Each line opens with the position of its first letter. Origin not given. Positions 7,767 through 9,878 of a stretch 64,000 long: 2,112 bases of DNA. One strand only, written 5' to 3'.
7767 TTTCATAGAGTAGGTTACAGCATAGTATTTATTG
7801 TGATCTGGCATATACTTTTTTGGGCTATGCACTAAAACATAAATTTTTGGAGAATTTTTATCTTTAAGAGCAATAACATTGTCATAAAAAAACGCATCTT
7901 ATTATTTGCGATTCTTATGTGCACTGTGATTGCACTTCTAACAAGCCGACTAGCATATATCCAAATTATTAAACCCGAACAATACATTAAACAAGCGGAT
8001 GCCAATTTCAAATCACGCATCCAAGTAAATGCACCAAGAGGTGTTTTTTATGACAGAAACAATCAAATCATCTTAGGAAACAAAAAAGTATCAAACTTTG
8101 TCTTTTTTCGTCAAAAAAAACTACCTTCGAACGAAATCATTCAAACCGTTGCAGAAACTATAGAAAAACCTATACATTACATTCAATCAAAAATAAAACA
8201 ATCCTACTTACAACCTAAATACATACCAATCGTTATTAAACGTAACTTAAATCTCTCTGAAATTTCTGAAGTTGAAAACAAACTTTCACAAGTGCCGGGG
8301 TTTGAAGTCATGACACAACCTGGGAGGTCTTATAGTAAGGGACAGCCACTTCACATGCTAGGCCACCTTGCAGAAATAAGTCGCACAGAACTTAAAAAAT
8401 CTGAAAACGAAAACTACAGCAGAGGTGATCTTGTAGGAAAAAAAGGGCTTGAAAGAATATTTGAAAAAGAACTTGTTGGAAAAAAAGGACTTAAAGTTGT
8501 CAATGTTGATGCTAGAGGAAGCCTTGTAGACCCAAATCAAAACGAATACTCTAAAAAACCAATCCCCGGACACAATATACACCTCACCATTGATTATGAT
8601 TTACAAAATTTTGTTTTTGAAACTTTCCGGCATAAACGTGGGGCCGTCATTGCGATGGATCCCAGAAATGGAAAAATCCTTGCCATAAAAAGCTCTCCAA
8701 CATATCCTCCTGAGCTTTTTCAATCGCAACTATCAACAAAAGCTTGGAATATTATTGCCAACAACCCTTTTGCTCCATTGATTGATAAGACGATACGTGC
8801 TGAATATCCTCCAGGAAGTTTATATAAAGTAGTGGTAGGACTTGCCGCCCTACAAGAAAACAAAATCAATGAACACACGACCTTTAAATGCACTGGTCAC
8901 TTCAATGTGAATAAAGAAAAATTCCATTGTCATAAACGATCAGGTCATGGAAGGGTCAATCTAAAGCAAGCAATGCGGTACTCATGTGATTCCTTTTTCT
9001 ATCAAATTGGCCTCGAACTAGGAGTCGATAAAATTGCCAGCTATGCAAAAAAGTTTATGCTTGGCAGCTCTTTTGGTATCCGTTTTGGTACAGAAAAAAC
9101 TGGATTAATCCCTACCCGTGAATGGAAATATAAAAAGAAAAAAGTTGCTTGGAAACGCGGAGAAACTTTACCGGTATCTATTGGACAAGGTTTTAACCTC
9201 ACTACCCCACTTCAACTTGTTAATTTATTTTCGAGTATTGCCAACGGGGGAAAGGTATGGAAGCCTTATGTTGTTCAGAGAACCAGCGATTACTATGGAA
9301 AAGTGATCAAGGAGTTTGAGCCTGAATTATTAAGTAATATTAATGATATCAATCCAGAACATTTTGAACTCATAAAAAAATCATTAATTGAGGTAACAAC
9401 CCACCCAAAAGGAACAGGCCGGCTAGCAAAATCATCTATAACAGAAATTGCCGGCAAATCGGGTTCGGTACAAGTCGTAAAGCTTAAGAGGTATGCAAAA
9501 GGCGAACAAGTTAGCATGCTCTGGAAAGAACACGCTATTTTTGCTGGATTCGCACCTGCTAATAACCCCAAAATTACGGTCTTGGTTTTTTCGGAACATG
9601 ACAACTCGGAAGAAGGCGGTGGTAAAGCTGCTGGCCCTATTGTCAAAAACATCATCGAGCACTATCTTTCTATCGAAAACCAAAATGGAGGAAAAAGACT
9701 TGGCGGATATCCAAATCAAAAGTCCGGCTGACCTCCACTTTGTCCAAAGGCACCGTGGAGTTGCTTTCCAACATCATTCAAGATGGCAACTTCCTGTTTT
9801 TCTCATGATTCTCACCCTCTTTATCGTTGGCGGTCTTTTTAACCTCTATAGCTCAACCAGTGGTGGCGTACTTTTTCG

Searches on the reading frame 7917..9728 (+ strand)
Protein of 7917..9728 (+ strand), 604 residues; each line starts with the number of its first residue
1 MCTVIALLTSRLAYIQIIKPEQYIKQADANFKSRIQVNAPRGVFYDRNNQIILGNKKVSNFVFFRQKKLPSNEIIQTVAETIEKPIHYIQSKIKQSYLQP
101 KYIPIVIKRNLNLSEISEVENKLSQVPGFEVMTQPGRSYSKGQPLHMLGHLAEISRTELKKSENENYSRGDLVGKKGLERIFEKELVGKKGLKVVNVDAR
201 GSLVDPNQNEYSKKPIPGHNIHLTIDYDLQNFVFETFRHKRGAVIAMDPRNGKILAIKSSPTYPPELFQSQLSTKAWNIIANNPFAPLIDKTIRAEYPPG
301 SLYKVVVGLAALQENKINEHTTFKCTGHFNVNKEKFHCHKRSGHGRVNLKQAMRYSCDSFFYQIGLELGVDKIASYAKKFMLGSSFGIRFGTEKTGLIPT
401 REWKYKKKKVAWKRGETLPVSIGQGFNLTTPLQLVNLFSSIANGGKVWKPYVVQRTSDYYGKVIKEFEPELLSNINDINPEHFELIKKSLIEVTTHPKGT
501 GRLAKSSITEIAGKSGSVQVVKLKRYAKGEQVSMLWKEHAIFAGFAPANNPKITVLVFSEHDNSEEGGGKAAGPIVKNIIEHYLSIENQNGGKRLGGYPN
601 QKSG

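Call 28: search_protein_families(library=ncbifam, proteins=[window:7917-9728:+], max_evalue=0.00001)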
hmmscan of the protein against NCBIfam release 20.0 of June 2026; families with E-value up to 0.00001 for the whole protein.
window:7917-9728:+ (604 aa): 18 families
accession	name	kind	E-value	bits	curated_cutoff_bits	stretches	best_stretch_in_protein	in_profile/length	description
TIGR03423.1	pbp2_mrdA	equivalog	1.5e-175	585.2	455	1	3-584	12-591/593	penicillin-binding protein 2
NF008061.0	PRK10795.1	equivalog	6.5e-100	335.5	962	1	5-589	33-618/634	peptidoglycan DD-transpeptidase MrdA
TIGR02214.1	spoVD_pbp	equivalog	1.7e-82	277.7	688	1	2-586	10-560/636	stage V sporulation protein D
NF051842.1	PBP4_5_Efaec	equivalog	2.8e-49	168.1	700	1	37-571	161-657/668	penicillin-binding protein PBP4(5)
NF000237.1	MECA_PBP2A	equivalog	2.8e-40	138.2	750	1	38-532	148-614/668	PBP2a family beta-lactam-resistant peptidoglycan transpeptidase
NF000407.1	MECC_PBP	exception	2.4e-38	131.8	1500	1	40-459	147-553/665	PBP2a family beta-lactam-resistant peptidoglycan transpeptidase MecC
NF038278.1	strep_PBP2B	exception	7.6e-36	123.8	975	2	110-585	195-676/678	penicillin-binding protein PBP2B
NF033378.1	MECD_PBP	exception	5.5e-35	120.8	1450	1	78-453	188-558/678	PBP2a family beta-lactam-resistant peptidoglycan transpeptidase MecD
NF000410.1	MECA1_pure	exception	2.9e-33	114.9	1480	1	39-533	148-613/666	PBP2a family beta-lactam-resistant peptidoglycan transpeptidase MecA1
NF000406.1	MECB_PBP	exception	3.4e-33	115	1450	1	125-532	228-620/674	PBP2a family beta-lactam-resistant peptidoglycan transpeptidase MecB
NF000408.1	MECA2_pure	exception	4.2e-33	114.5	1525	1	37-488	147-581/668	PBP2a family beta-lactam-resistant peptidoglycan transpeptidase MecA2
NF000409.1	MECA_pure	exception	5.6e-33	114.3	1490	1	37-533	147-615/668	PBP2a family beta-lactam-resistant peptidoglycan transpeptidase MecA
NF053573.1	PBP2_PenA_Neis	exception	8.4e-32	110.4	1105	1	3-586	37-563/572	peptidoglycan D,D-transpeptidase PBP2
NF038271.1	strep_PBP2X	exception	1.1e-28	99.9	1050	1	24-557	56-588/750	penicillin-binding protein PBP2X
NF011685.0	PRK15105.1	subfamily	1.6e-25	89.8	737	1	5-586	35-560/588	peptidoglycan glycosyltransferase FtsI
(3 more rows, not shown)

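Call 33: list_cluster_members(proteins=[window:7917-9728:+, window:26874-29375:+, window:45346-47289:+, window:61631-62485:+, window:56133-59168:-, P0001, P0018, P0060, P0011, P0065])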
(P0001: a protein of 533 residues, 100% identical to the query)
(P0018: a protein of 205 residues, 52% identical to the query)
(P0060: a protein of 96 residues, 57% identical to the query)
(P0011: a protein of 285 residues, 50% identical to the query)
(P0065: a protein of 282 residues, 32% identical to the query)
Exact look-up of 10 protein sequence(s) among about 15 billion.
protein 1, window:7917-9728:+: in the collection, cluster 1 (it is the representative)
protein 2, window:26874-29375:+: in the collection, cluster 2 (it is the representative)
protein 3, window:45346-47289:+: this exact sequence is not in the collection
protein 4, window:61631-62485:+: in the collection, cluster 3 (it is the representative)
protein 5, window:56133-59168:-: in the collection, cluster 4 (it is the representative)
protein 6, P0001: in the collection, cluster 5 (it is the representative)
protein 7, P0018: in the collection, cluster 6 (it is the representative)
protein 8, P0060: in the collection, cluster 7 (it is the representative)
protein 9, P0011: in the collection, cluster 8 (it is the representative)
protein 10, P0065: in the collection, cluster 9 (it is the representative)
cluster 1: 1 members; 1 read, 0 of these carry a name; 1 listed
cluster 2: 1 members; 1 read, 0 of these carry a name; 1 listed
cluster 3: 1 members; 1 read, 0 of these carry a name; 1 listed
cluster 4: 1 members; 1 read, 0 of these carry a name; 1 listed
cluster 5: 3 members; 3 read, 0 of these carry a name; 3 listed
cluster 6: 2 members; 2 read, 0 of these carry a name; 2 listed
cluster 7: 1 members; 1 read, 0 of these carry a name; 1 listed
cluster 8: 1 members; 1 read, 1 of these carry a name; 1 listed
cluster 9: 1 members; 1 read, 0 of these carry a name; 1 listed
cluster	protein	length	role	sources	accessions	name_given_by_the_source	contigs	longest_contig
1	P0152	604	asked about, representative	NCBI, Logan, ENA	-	-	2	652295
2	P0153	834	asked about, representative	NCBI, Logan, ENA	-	-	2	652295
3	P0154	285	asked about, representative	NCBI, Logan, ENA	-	-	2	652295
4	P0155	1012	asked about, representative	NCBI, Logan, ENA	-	-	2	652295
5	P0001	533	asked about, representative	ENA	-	-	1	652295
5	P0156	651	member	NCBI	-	-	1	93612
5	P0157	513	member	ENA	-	-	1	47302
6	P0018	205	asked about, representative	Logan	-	-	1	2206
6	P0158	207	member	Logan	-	-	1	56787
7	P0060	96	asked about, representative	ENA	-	-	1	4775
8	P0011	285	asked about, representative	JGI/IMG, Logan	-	hypothetical protein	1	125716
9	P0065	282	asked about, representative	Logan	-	-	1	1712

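Call 35: find_encoding_contigs(protein=P0157, flank=4000, max_places=6)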
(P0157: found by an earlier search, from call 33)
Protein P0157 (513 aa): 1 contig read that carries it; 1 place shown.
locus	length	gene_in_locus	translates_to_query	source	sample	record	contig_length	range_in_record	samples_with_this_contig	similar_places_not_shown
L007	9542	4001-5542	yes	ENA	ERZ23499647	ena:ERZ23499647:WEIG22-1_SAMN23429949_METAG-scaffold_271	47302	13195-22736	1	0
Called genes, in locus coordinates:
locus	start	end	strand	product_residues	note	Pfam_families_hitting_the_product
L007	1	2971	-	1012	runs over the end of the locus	PF07690:MFS_1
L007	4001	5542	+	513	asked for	-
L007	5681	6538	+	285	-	PF00595:PDZ (weak), PF13180:PDZ_2, PF17820:PDZ_6, PF08534:Redoxin, PF00578:AhpC-TSA (weak), PF00085:Thioredoxin, PF13905:Thioredoxin_8 (faint)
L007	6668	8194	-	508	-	-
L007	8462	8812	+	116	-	-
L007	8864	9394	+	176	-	PF13640:2OG-FeII_Oxy_3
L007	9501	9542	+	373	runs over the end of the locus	PF00149:Metallophos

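Call 36: find_encoding_contigs(protein=P0156, flank=4000, max_places=6)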
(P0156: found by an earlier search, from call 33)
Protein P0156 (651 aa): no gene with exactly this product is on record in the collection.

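Call 53: search_protein_families(library=pfam, proteins=[L007:8462-8809:+], max_evalue=0.01)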
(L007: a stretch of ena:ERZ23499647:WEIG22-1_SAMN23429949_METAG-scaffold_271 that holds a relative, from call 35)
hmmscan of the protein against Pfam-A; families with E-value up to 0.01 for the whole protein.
L007:8462-8809:+ (116 aa): 0 families

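Call 54: find_homologous_proteins(query=window:7917-9728:+, max_evalue=1e-30)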
Query window:7917-9728:+ (604 aa): 3866 proteins with E <= 1e-30 among 8000 candidates; the best 120 are listed.
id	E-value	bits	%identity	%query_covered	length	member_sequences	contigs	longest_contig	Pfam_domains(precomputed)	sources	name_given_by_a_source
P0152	0.0e+0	1369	100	100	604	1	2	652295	PF03717.21,PF00905.28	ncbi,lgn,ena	-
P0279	4.9e-165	568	45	98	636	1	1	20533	PF03717.21,PF00905.28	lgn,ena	-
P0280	1.8e-158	547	43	98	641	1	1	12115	PF03717.21,PF00905.28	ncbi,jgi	jgi:penicillin-binding protein 2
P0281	9.4e-158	544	42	98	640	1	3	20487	PF03717.21,PF00905.28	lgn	-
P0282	2.2e-157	543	44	92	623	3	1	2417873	PF03717.21,PF00905.28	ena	-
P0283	3.2e-156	539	42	97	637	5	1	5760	PF03717.21,PF00905.28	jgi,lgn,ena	jgi:penicillin-binding protein 2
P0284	5.3e-156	539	43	98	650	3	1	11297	PF03717.21,PF00905.28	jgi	-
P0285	1.5e-155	537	42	97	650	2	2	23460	PF03717.21,PF00905.28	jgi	jgi:penicillin-binding protein 2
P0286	3.2e-154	533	43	99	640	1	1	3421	PF03717.21,PF00905.28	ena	-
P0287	3.5e-154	533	44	97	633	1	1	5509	PF03717.21,PF00905.28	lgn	-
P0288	4.1e-154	532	41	100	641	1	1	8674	PF03717.21,PF00905.28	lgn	-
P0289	4.2e-154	532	43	92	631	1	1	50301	PF03717.21,PF00905.28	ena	-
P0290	7.8e-154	531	42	97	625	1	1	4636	PF03717.21,PF00905.28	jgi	jgi:penicillin-binding protein 2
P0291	1.1e-153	531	42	93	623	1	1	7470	PF03717.21,PF00905.28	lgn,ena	-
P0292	2.2e-153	530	43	92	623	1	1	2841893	PF03717.21,PF00905.28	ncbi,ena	-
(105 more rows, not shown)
